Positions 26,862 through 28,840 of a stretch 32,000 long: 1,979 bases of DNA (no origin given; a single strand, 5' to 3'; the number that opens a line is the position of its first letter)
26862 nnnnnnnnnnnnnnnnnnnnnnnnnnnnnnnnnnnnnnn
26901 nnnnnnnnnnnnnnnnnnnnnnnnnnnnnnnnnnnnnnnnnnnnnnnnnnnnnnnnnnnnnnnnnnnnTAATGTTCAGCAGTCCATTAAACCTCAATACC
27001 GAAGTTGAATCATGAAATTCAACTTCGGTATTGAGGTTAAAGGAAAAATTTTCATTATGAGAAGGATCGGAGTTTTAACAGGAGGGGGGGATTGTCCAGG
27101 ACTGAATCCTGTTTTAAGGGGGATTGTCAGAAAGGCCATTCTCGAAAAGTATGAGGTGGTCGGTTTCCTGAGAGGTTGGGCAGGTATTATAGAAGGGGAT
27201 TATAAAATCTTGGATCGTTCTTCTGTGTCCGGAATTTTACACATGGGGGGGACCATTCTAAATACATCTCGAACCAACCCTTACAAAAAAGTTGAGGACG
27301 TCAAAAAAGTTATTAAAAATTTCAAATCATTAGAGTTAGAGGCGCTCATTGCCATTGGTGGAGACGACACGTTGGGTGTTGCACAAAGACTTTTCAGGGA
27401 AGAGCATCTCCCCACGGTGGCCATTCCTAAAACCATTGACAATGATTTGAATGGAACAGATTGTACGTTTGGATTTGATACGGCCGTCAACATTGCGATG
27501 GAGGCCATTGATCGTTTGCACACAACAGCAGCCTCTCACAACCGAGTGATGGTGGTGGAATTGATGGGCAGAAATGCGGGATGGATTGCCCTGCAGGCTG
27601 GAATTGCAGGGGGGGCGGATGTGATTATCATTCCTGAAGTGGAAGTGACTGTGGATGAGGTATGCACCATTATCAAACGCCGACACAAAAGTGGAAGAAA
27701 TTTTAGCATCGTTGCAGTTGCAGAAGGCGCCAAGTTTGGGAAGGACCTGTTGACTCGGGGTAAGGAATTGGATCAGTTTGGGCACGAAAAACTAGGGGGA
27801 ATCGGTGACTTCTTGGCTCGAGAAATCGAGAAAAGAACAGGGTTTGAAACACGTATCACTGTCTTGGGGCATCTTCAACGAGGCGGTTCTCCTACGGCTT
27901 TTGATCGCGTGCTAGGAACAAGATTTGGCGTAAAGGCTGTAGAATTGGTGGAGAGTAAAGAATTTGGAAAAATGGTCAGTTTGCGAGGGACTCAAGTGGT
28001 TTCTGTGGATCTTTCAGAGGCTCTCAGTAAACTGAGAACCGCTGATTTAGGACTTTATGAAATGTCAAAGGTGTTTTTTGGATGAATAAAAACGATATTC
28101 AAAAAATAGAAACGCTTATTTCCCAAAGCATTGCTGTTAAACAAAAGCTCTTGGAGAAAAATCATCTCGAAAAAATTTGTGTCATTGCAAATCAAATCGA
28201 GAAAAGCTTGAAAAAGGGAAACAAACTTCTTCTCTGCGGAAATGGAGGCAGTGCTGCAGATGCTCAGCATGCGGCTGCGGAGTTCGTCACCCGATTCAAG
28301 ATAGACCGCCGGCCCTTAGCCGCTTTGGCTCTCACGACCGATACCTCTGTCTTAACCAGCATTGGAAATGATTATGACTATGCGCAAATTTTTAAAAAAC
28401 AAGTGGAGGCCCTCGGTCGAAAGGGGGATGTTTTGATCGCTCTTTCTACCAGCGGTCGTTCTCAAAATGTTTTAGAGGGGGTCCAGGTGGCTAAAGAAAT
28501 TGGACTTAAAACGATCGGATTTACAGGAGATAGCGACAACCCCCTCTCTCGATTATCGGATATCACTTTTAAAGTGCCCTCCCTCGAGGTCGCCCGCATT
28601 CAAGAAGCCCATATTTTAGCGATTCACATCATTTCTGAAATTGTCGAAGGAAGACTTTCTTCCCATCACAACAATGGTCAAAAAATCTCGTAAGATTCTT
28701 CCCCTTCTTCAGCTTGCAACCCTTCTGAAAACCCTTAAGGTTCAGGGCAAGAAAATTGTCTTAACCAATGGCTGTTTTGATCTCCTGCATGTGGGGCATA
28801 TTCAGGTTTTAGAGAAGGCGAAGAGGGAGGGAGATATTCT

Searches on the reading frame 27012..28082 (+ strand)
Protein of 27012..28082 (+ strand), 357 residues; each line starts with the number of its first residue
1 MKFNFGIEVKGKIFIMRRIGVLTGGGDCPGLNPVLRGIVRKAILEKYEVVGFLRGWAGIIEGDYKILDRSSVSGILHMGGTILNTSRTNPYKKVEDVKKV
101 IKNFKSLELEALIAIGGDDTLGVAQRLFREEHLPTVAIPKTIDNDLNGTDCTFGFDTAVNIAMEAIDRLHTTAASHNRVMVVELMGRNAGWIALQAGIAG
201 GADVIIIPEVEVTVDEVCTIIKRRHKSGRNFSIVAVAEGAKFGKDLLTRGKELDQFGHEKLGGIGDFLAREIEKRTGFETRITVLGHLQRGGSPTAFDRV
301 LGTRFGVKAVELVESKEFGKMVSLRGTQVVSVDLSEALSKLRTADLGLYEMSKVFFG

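Call 19: search_protein_families(library=pfam, proteins=[window:27012-28082:+], max_evalue=0.00001)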
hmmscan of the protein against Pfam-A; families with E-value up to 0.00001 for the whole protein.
window:27012-28082:+ (357 aa): 1 family
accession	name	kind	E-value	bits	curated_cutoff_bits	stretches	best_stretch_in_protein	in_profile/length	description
PF00365.25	PFK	-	1.3e-113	379.5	30.9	1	18-313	1-277/277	Phosphofructokinase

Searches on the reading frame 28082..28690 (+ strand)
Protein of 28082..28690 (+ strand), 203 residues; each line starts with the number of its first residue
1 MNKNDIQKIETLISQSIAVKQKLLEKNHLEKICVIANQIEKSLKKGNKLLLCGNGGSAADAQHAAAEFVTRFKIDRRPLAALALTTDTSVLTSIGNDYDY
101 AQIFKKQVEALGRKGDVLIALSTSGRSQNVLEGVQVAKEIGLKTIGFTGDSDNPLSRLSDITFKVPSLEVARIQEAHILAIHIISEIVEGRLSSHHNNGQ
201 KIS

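Call 19: search_protein_families(library=pfam, proteins=[window:28082-28690:+], max_evalue=0.00001)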
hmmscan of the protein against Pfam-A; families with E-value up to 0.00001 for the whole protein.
window:28082-28690:+ (203 aa): 2 families
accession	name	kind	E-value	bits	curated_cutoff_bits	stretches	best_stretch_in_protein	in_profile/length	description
PF13580.11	SIS_2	-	6.2e-29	101.2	27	1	22-149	11-138/138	SIS domain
PF01380.27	SIS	-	5.3e-12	46.1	25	1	96-169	35-108/131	SIS domain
